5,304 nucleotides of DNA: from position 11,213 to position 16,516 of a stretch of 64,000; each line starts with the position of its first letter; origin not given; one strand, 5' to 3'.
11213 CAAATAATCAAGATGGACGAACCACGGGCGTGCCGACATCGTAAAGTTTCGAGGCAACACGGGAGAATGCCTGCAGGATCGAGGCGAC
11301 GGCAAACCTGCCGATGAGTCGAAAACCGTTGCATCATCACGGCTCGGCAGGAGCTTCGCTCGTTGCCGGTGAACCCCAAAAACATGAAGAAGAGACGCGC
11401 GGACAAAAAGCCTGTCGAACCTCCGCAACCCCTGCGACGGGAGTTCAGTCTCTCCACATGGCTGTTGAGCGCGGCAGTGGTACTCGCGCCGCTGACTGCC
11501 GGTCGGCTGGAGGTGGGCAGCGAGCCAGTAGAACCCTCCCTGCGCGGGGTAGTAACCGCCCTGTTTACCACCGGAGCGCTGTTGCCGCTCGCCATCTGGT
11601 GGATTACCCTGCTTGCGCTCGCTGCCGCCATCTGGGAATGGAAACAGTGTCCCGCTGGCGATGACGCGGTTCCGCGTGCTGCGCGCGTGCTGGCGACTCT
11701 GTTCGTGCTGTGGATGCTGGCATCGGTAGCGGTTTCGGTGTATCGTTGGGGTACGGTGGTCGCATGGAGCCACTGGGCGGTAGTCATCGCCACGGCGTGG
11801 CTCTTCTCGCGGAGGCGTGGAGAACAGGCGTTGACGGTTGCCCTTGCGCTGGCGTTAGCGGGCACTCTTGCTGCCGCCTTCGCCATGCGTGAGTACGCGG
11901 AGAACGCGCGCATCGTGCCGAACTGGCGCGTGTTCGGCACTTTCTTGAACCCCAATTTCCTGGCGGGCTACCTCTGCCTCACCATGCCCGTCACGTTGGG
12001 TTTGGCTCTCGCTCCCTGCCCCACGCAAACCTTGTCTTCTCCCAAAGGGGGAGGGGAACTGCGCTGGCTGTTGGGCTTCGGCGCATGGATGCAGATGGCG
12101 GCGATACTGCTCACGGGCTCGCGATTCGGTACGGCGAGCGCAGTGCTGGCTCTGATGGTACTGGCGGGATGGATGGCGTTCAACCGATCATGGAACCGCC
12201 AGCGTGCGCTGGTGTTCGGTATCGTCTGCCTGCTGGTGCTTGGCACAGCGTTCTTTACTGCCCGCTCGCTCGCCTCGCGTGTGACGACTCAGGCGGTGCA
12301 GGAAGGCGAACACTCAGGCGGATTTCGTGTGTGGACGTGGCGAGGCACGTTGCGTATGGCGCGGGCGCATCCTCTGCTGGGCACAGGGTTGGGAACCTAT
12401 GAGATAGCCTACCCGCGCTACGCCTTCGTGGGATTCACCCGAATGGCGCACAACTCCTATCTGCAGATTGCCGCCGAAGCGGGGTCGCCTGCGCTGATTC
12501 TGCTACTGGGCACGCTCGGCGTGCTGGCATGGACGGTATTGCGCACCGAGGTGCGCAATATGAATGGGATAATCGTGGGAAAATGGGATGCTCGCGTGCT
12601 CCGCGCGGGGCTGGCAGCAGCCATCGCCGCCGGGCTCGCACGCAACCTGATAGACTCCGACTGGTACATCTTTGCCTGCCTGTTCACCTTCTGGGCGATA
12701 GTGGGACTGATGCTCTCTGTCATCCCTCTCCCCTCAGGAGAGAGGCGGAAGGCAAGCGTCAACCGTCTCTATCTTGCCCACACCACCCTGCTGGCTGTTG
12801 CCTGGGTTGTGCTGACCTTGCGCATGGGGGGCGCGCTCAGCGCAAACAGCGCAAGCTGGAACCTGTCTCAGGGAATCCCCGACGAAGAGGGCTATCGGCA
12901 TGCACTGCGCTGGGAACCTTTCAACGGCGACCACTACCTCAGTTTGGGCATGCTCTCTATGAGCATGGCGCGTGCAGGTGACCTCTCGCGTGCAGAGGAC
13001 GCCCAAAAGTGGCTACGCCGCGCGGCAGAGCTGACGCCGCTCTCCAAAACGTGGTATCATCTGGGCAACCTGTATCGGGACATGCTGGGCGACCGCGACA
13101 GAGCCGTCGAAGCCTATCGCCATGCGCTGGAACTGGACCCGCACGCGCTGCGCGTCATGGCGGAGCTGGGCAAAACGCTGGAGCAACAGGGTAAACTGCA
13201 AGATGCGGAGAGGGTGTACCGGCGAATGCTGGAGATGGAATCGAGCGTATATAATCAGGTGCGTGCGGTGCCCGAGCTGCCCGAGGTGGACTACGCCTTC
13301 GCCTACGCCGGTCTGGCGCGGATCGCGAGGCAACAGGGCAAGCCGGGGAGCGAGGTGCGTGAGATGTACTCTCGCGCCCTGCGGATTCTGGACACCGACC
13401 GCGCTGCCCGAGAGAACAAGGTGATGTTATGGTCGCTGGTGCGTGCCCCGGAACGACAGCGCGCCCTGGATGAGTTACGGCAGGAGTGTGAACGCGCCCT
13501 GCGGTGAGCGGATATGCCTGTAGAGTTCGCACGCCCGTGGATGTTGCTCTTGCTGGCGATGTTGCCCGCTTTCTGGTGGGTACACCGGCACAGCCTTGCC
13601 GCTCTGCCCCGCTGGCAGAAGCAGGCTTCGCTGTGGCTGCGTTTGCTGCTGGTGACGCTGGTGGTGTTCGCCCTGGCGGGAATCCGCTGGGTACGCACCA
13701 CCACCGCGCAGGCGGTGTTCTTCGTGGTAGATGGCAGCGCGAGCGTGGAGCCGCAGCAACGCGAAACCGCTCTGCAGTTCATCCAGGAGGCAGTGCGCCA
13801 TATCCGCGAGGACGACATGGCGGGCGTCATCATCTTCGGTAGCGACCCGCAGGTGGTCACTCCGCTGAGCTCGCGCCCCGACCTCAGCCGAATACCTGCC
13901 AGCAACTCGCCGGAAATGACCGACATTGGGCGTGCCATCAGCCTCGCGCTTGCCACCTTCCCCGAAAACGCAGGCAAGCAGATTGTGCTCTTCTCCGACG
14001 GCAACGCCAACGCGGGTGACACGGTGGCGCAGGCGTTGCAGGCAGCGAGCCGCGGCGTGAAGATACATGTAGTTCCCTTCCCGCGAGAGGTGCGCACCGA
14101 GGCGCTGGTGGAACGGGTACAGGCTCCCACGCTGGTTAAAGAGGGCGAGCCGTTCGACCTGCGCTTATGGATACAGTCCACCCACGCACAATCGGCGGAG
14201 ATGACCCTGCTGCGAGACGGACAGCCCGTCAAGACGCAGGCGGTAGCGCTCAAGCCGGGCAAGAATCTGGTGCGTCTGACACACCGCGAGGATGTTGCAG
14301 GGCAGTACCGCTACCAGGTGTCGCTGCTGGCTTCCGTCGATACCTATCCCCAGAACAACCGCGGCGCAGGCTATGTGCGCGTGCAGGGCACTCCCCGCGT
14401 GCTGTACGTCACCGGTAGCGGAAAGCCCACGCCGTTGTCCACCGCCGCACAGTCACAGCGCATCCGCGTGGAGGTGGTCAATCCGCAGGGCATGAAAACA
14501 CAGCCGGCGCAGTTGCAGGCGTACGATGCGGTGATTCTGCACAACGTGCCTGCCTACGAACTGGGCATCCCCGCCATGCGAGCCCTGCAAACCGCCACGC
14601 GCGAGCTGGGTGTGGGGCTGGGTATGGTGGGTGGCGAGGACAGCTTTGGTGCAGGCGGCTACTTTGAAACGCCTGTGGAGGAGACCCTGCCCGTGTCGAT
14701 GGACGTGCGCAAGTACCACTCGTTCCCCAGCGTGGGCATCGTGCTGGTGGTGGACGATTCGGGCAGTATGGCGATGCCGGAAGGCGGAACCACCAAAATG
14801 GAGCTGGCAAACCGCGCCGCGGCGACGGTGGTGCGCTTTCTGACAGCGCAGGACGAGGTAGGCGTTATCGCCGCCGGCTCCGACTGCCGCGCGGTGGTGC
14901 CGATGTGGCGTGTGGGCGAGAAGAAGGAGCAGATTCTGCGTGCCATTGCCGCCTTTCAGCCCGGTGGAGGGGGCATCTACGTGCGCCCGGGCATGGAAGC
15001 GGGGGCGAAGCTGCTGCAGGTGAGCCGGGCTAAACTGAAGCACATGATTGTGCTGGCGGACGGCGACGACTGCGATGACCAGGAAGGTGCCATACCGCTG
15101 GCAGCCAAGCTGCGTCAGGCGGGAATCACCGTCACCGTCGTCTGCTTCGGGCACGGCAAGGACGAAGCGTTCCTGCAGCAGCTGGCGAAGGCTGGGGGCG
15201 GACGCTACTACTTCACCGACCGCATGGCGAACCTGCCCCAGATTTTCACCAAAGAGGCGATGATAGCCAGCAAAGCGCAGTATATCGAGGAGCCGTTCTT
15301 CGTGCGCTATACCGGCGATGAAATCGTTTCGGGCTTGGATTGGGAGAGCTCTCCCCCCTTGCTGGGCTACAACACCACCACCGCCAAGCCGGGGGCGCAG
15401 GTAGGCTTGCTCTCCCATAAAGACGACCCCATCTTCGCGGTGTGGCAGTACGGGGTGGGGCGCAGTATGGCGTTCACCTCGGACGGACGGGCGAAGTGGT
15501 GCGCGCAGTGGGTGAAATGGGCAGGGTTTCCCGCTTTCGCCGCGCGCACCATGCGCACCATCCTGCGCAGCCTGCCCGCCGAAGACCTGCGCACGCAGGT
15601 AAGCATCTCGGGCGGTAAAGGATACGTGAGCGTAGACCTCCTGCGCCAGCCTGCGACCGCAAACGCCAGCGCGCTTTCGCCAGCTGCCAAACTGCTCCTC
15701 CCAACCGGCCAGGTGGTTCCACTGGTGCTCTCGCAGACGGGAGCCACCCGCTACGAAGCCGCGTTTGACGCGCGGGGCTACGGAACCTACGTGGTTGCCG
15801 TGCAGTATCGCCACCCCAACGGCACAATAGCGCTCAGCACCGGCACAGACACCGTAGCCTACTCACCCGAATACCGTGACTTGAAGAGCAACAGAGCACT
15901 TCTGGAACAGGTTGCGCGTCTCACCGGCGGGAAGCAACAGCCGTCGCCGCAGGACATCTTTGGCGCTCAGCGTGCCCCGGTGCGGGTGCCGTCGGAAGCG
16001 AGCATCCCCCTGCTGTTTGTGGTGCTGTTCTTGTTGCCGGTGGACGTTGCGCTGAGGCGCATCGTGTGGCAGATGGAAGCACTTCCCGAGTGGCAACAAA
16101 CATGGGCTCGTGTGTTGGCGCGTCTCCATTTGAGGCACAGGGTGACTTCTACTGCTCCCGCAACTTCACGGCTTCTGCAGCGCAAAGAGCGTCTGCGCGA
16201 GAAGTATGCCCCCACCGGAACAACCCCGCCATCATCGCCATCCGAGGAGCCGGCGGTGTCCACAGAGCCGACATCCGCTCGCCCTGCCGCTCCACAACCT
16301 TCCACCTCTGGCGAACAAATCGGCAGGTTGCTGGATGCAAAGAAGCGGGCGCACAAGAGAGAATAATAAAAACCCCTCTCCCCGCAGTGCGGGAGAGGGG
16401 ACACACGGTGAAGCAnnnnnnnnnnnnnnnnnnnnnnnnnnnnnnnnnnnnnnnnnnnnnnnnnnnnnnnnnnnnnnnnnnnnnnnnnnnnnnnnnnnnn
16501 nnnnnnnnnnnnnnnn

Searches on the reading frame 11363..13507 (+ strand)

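Call 43: search_protein_families(library=pfam, proteins=[window:11363-13507:+], max_evalue=0.001)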
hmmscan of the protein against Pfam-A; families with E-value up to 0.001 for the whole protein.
window:11363-13507:+ (714 aa): 12 families
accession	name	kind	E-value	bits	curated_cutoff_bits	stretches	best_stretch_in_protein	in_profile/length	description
PF04932.20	Wzy_C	-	8.7e-19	68.2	31.7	1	241-382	3-149/149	O-Antigen ligase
PF07719.23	TPR_2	-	3.6e-11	42.7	27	1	562-594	2-33/34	Tetratricopeptide repeat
PF13181.12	TPR_8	-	1.7e-10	40.6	25.7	1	562-593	2-32/34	Tetratricopeptide repeat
PF00515.34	TPR_1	-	1.2e-09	38.1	27.8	1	562-594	2-33/34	Tetratricopeptide repeat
PF13176.12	TPR_7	-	4.8e-09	36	27.9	1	563-593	1-30/36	Tetratricopeptide repeat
PF13431.12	TPR_17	-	3.8e-08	33.4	24.4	0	584-616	1-33/34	Tetratricopeptide repeat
PF13432.12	TPR_16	-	3.2e-06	27.9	32.7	1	575-624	10-59/65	Tetratricopeptide repeat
PF14559.12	TPR_19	-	4.1e-06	27.5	25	1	576-624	5-53/68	Tetratricopeptide repeat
PF13424.12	TPR_12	-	4.8e-06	27.1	30.1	1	562-625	4-74/77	Tetratricopeptide repeat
PF13428.12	TPR_14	-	2.1e-05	25.2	23.5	0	563-604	3-43/44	Tetratricopeptide repeat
PF13414.12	TPR_11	-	8.4e-05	22.6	26.8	0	568-610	1-42/42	TPR repeat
PF23914.1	TPR_CcmH_CycH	-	0.00015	22.1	42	1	562-627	51-118/158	Cytochrome c-type biogenesis protein H TPR domain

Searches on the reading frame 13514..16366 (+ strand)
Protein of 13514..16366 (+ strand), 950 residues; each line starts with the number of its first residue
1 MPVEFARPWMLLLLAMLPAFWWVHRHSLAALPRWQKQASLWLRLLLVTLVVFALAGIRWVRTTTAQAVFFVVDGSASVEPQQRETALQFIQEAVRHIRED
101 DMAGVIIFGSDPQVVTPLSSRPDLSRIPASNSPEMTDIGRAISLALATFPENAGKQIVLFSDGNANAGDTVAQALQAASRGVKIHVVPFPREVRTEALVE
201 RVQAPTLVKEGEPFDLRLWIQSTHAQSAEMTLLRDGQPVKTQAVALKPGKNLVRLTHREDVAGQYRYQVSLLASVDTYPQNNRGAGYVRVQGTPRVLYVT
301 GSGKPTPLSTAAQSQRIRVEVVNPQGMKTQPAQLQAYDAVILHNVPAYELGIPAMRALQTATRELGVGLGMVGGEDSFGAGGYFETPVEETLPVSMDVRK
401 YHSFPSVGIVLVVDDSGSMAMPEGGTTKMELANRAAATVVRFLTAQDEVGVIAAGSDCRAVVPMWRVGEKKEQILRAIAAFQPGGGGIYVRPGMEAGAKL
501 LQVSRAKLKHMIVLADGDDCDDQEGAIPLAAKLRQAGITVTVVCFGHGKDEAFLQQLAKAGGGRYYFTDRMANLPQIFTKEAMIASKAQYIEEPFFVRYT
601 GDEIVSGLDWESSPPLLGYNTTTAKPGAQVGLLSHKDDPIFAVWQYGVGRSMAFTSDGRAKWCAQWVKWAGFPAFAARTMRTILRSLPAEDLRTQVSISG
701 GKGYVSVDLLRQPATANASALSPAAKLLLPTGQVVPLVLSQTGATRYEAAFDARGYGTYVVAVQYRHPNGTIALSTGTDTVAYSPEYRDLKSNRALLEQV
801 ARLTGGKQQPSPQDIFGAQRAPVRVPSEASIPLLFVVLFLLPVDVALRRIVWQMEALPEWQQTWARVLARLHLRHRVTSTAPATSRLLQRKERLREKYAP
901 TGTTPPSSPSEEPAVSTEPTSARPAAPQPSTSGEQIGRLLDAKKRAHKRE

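Call 43: search_protein_families(library=pfam, proteins=[window:13514-16366:+], max_evalue=0.001)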
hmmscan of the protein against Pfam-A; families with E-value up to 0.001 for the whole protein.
window:13514-16366:+ (950 aa): 6 families
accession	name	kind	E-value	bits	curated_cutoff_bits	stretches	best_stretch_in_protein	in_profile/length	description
PF00092.34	VWA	-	1.1e-32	114.1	23.8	2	409-579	2-173/174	von Willebrand factor type A domain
PF13519.12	VWA_2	-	5e-27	95.1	27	2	409-517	1-106/107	von Willebrand factor type A domain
PF13768.12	VWA_3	-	7.3e-15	55.8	27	1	409-567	3-155/155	von Willebrand factor type A domain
PF07090.17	GATase1_like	-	6.2e-10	39.5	27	1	604-676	165-238/247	Putative glutamine amidotransferase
PF01882.25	DUF58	-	6.2e-07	29.3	23.4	1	399-488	28-118/216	Protein of unknown function DUF58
PF03853.21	YjeF_N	-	0.00072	20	24.9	0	135-191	5-62/169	YjeF-related protein N-terminus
